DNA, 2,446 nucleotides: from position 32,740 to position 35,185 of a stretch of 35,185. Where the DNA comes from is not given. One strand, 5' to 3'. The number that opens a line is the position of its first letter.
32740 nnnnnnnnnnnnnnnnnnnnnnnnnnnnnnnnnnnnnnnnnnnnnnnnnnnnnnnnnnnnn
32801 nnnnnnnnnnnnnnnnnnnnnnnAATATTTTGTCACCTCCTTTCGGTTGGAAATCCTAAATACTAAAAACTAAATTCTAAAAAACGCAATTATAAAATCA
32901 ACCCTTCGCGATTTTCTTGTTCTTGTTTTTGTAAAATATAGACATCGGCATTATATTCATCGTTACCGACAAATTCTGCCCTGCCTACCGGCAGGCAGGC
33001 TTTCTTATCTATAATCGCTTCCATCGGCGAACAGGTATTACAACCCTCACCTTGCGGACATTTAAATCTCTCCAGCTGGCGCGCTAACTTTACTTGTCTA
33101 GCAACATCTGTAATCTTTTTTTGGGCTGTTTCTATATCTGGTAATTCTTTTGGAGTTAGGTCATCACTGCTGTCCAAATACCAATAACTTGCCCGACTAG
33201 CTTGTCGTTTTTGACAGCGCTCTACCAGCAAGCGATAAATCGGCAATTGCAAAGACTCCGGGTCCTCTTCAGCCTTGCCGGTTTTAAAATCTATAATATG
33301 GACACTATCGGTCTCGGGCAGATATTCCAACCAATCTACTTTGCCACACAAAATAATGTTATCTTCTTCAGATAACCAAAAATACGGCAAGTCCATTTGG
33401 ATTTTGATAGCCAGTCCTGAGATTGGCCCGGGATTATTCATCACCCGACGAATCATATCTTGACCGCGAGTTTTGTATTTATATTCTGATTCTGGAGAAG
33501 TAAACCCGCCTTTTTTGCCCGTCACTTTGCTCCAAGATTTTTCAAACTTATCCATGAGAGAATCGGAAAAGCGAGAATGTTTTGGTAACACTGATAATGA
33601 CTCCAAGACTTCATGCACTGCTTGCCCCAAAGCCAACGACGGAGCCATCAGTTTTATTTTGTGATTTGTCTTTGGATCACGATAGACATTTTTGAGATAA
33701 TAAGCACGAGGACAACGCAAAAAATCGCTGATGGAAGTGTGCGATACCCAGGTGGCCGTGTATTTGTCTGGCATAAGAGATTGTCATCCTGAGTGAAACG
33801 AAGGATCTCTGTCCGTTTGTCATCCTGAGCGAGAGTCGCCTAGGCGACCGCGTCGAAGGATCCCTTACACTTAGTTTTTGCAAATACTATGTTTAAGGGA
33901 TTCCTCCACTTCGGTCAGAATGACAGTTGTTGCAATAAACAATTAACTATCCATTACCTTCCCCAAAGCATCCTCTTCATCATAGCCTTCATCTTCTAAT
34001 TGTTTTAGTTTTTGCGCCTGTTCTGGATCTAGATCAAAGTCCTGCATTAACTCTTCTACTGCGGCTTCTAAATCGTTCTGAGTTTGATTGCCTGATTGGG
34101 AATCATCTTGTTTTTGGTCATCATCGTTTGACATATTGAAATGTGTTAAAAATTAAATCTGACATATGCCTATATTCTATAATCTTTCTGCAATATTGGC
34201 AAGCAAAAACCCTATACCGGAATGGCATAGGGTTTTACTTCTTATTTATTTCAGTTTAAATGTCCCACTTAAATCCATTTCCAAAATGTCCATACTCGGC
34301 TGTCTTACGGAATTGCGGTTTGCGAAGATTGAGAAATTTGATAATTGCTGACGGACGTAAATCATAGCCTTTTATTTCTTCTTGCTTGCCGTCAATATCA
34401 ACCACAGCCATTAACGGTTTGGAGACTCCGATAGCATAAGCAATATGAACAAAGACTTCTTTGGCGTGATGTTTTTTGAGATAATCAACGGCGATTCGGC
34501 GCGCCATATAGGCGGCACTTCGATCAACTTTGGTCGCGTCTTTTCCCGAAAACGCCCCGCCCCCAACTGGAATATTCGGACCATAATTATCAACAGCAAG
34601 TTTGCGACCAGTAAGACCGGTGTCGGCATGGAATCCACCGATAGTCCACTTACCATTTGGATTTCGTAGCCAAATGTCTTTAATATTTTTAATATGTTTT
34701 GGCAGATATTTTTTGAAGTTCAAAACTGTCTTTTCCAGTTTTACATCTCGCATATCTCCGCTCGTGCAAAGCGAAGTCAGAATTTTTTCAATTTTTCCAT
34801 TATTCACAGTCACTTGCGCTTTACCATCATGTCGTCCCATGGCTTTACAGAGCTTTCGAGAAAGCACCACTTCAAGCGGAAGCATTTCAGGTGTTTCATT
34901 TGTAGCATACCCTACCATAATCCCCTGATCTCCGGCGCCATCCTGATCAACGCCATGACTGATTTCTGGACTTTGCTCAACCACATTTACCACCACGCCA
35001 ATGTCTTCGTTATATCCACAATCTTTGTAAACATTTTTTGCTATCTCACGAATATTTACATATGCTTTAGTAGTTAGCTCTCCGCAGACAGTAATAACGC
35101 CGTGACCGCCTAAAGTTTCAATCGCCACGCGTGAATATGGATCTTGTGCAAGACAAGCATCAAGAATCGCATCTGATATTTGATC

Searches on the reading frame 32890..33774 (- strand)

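Call 8: search_protein_families(library=pfam, proteins=[window:32890-33774:-], max_evalue=0.1)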
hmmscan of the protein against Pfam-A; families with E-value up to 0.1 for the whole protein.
window:32890-33774:- (294 aa): 3 families
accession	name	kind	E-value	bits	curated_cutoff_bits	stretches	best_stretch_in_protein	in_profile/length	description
PF12705.13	PDDEXK_1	-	1.3e-23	84.7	22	1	10-249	2-241/247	PD-(D/E)XK nuclease superfamily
PF01930.23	Cas_Cas4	-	0.0039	17.7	22.7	1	144-241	54-151/160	Domain of unknown function DUF83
PF08696.17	Dna2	-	0.0045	17.2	22.4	1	10-76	56-113/204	DNA replication factor Dna2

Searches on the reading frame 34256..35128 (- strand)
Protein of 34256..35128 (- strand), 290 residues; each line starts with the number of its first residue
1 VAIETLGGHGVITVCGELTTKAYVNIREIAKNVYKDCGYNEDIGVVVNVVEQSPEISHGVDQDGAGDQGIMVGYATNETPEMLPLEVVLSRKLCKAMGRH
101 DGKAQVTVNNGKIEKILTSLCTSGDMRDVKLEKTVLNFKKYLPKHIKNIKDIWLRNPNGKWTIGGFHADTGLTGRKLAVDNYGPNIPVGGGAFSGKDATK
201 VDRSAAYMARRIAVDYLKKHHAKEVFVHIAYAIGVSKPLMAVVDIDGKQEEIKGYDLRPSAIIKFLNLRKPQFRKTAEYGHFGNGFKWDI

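Call 21: search_protein_families(library=pfam, proteins=[window:34256-35128:-], max_evalue=0.1)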
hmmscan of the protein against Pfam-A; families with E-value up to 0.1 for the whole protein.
window:34256-35128:- (290 aa): 4 families
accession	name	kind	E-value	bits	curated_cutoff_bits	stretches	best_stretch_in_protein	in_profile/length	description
PF02773.21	S-AdoMet_synt_C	-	6.1e-41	140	25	1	163-289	1-137/138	S-adenosylmethionine synthetase, C-terminal domain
PF02772.21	S-AdoMet_synt_M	-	1.5e-14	54.6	29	1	63-160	2-119/120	S-adenosylmethionine synthetase, central domain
PF00438.25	S-AdoMet_synt_N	-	2.3e-06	28.5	33.1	1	2-45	39-83/99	S-adenosylmethionine synthetase, N-terminal domain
PF10799.13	YliH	-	0.098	13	20.4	0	92-123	83-114/126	Biofilm formation protein (YliH/bssR)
